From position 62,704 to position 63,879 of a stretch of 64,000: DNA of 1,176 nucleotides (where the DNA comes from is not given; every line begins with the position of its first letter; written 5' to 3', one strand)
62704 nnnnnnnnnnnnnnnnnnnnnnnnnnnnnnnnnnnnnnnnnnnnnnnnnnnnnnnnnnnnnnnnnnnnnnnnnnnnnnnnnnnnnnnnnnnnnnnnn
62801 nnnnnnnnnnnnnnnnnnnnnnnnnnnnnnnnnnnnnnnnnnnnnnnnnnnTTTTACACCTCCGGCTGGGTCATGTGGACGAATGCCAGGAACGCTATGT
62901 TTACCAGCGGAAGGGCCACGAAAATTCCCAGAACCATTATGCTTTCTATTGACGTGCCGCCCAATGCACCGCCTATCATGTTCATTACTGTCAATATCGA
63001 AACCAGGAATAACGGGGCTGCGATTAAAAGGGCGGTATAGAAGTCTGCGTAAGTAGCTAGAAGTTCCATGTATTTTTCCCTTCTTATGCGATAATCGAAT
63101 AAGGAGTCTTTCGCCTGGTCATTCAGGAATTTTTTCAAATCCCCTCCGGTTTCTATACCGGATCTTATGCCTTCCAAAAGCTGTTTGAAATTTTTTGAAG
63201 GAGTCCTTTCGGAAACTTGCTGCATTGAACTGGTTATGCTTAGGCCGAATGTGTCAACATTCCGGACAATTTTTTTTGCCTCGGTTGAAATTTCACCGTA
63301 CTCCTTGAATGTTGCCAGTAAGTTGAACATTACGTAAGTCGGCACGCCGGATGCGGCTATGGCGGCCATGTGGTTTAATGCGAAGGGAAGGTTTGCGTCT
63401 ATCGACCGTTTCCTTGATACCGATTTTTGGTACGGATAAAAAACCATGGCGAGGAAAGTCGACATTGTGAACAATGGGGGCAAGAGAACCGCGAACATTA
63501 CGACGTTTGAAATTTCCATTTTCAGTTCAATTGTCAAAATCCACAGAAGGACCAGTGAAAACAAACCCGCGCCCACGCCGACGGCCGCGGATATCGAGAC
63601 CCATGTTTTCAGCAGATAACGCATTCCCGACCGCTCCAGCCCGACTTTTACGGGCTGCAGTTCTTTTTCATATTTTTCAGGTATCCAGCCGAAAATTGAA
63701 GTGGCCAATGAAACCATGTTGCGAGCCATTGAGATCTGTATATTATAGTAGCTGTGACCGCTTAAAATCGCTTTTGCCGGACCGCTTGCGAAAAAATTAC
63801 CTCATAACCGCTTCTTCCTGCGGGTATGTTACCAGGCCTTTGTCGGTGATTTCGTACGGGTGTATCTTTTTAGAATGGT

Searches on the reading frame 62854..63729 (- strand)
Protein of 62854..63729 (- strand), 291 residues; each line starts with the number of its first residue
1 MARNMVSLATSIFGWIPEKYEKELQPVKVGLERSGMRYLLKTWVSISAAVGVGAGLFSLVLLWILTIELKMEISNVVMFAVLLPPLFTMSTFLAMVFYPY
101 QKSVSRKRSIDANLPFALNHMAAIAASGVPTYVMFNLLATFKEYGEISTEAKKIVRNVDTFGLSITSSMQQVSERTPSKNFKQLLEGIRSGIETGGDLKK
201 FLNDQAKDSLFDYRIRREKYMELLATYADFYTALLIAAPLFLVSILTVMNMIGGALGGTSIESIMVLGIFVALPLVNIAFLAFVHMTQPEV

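Call 6: search_protein_families(library=pfam, proteins=[window:62854-63729:-], max_evalue=0.01)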
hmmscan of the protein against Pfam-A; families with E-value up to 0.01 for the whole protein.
window:62854-63729:- (291 aa): 1 family
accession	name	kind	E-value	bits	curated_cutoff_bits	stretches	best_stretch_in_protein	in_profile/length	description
PF00482.28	T2SSF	-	8e-15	55.3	25.2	1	118-243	2-122/125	Type II secretion system (T2SS), protein F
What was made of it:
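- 62854..63729 (-): Second T2SSF-family platform protein. PF00482, E = 8e-15 (call 6).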
